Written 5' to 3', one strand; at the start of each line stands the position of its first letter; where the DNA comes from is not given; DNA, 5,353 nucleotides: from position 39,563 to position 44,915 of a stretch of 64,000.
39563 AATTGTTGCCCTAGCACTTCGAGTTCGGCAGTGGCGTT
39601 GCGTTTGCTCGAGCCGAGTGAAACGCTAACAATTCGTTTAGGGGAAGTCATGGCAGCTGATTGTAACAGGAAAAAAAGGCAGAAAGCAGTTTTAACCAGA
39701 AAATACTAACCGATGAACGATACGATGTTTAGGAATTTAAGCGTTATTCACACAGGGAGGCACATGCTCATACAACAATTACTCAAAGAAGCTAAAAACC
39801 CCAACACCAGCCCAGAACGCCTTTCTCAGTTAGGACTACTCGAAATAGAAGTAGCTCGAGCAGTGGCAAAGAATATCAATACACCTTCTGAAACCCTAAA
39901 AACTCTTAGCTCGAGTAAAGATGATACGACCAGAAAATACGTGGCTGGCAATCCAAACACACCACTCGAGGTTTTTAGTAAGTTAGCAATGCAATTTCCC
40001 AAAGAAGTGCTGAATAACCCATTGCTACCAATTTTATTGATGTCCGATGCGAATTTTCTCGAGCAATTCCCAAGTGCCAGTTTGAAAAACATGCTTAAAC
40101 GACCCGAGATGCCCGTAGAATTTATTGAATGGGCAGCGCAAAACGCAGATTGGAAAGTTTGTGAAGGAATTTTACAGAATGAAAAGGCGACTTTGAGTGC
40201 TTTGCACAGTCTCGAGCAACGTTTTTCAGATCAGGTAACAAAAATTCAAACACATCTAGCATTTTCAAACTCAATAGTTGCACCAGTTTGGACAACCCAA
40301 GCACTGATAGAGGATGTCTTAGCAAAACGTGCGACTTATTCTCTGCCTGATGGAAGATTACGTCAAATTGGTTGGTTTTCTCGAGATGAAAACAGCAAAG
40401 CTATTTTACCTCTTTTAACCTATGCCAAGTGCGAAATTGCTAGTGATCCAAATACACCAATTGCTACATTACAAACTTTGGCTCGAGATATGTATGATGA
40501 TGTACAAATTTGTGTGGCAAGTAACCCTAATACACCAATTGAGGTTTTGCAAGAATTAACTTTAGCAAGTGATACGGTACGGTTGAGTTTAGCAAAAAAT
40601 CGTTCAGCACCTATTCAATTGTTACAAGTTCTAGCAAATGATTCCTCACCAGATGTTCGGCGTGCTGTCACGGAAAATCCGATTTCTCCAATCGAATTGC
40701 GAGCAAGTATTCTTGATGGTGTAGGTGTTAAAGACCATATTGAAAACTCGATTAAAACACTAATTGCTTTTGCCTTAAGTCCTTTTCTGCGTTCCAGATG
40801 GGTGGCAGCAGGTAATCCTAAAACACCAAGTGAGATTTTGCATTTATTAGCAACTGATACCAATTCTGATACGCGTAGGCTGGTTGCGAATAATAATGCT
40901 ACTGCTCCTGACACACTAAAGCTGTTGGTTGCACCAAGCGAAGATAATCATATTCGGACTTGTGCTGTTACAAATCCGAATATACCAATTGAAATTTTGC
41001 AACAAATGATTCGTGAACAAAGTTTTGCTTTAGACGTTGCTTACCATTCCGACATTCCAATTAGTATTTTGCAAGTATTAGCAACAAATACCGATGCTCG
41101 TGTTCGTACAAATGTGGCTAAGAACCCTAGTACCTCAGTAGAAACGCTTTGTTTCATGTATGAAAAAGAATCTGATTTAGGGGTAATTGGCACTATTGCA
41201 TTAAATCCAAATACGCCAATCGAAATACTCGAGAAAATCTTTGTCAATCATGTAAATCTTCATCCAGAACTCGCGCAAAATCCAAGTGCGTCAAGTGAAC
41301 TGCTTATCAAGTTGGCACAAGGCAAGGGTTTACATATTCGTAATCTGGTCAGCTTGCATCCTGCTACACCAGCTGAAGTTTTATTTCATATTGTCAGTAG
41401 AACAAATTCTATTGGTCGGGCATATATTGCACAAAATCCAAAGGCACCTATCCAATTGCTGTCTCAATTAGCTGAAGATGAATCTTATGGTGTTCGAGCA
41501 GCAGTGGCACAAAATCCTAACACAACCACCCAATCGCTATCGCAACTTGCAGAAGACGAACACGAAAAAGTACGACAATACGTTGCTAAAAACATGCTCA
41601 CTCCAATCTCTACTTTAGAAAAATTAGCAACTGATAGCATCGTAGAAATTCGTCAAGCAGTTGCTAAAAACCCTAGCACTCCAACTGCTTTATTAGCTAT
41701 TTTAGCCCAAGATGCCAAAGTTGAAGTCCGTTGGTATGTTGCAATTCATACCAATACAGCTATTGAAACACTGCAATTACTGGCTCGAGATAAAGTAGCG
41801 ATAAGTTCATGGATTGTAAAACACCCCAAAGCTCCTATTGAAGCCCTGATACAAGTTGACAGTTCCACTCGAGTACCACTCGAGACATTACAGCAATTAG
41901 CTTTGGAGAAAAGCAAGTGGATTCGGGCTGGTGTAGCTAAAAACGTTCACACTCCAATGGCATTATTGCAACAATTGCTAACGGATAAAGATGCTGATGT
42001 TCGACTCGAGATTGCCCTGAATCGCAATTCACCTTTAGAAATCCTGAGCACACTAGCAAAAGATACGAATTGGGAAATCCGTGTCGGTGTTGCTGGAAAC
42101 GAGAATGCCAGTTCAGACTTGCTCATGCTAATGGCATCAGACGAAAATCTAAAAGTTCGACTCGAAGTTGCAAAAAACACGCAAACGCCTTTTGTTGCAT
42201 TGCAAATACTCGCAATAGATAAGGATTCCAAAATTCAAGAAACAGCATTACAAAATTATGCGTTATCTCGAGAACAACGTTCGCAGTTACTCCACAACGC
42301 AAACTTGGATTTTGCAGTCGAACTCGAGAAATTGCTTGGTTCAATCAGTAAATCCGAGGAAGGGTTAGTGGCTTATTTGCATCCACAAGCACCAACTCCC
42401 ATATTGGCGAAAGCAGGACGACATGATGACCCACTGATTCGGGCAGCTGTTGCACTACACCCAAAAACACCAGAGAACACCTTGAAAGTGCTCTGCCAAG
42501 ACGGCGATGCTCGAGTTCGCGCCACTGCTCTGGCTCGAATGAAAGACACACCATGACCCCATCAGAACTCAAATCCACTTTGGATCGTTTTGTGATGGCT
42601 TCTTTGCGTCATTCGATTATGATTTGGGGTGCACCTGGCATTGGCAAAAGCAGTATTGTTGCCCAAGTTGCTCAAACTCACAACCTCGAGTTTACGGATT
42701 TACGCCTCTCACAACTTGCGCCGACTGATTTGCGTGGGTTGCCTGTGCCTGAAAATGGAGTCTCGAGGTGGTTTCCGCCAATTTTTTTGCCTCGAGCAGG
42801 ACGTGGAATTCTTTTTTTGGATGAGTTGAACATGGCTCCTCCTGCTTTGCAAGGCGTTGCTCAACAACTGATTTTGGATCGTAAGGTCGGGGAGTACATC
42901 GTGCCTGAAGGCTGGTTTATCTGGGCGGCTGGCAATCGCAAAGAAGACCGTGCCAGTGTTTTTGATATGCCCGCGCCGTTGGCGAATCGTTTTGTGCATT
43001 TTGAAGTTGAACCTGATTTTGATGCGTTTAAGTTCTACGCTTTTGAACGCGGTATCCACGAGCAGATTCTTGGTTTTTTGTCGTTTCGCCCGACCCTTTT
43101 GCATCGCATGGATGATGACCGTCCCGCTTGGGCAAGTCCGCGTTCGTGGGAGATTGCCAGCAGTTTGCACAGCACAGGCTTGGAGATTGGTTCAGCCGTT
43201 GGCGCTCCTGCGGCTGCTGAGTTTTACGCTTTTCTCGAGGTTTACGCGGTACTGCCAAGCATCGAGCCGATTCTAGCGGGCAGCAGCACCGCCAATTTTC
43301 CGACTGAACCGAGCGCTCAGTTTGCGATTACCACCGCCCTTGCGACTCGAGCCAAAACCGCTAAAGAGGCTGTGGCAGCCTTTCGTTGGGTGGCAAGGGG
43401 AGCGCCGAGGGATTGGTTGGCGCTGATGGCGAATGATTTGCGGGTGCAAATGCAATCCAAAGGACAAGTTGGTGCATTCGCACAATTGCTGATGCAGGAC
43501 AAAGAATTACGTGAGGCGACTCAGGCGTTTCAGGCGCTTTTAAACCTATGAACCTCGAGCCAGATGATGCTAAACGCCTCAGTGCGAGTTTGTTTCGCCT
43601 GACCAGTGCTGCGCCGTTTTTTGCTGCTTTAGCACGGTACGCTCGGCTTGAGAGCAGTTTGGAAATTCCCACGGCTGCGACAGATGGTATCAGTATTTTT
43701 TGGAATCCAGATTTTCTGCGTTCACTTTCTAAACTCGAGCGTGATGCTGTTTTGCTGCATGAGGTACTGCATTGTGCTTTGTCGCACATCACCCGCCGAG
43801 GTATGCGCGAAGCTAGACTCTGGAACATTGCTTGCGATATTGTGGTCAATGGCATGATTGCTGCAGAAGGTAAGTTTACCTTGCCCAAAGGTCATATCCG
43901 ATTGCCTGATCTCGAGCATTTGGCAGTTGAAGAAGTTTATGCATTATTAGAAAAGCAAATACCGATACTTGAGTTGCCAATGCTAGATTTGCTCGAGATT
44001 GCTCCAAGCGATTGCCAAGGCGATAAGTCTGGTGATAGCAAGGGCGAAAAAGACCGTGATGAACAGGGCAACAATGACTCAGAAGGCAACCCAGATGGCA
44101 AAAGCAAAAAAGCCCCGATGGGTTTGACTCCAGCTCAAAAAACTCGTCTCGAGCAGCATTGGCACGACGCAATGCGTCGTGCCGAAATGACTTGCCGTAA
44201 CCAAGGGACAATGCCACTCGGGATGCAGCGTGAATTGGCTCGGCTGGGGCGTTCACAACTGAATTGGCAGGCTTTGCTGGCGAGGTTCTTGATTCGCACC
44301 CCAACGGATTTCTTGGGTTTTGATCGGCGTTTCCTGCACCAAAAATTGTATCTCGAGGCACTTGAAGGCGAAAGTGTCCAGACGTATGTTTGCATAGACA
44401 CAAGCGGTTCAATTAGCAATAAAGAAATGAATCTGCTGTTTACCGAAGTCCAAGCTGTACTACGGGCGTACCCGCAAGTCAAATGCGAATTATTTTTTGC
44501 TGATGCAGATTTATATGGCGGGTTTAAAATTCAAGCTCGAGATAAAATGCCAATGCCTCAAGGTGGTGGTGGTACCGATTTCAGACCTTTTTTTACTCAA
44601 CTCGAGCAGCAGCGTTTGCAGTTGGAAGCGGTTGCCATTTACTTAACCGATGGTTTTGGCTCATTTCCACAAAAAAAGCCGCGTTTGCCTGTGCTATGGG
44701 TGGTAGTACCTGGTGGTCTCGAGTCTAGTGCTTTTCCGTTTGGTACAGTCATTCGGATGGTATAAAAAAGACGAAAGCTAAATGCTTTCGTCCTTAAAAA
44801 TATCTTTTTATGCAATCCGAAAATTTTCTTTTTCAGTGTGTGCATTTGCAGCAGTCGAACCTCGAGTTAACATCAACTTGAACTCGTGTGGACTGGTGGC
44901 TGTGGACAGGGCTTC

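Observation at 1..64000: CTCGAG is hyper-abundant (about one copy per 150 bp) in all reading frames and in spacers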

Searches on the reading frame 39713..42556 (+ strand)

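Call 5: search_protein_families(library=ncbifam, proteins=[window:39713-42556:+])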
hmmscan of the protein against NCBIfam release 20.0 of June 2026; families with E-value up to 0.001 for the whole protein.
window:39713-42556:+ (947 aa): 1 family
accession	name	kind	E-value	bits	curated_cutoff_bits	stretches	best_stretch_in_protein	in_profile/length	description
TIGR01163.1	rpe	equivalog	3.2e-05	23.4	212.6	0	487-511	102-126/211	ribulose-phosphate 3-epimerase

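Call 16: search_protein_families(library=pfam, proteins=[window:39713-42556:+], max_evalue=0.00001)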
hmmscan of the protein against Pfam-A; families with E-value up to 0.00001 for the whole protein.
window:39713-42556:+ (947 aa): 5 families
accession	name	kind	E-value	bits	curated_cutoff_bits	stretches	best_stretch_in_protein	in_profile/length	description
PF01816.23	LRV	-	6.5e-60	195.9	21.6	0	645-667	2-24/26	Leucine rich repeat variant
PF25591.1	LRV_2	-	3e-45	152.5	27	1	496-537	7-48/61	Leucine Rich Repeat Variant domain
PF02985.28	HEAT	-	4.7e-16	57.8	23.5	0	303-321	4-22/31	HEAT repeat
PF13646.12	HEAT_2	-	2.4e-08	34.6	27.7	0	750-816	3-80/88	HEAT repeats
PF00834.25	Ribul_P_3_epim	-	3.9e-06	26.8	21.1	0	544-628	82-164/198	Ribulose-phosphate 3 epimerase family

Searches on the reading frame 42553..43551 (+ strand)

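Call 16: search_protein_families(library=pfam, proteins=[window:42553-43551:+], max_evalue=0.00001)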
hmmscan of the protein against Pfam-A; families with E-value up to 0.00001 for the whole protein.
window:42553-43551:+ (332 aa): 1 family
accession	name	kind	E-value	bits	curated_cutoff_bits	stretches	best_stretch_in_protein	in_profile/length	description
PF07728.20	AAA_5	-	2.6e-07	31.1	22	1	22-113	2-96/139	AAA domain (dynein-related subfamily)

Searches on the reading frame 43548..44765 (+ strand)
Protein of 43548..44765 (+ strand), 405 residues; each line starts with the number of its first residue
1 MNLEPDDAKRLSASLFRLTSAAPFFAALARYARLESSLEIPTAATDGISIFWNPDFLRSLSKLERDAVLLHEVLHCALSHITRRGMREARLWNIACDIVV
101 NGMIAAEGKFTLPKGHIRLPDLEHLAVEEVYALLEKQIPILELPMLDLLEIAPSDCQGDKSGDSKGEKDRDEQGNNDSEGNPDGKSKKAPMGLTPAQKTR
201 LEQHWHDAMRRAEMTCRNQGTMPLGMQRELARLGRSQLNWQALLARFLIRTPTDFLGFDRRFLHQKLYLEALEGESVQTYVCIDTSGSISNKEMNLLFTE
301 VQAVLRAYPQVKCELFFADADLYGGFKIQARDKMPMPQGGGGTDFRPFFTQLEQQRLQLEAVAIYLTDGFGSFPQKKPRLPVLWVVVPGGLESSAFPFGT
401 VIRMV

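Call 16: search_protein_families(library=pfam, proteins=[window:43548-44765:+], max_evalue=0.00001)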
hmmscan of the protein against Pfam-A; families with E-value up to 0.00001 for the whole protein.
window:43548-44765:+ (405 aa): 2 families
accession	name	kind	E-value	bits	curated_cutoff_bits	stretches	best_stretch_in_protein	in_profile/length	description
PF13203.12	DUF2201_N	-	6.9e-36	124.7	23.2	1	9-253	4-241/271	Putative metallopeptidase domain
PF09967.15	DUF2201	-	2.7e-17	63.5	26.4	1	281-404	3-122/123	VWA-like domain (DUF2201)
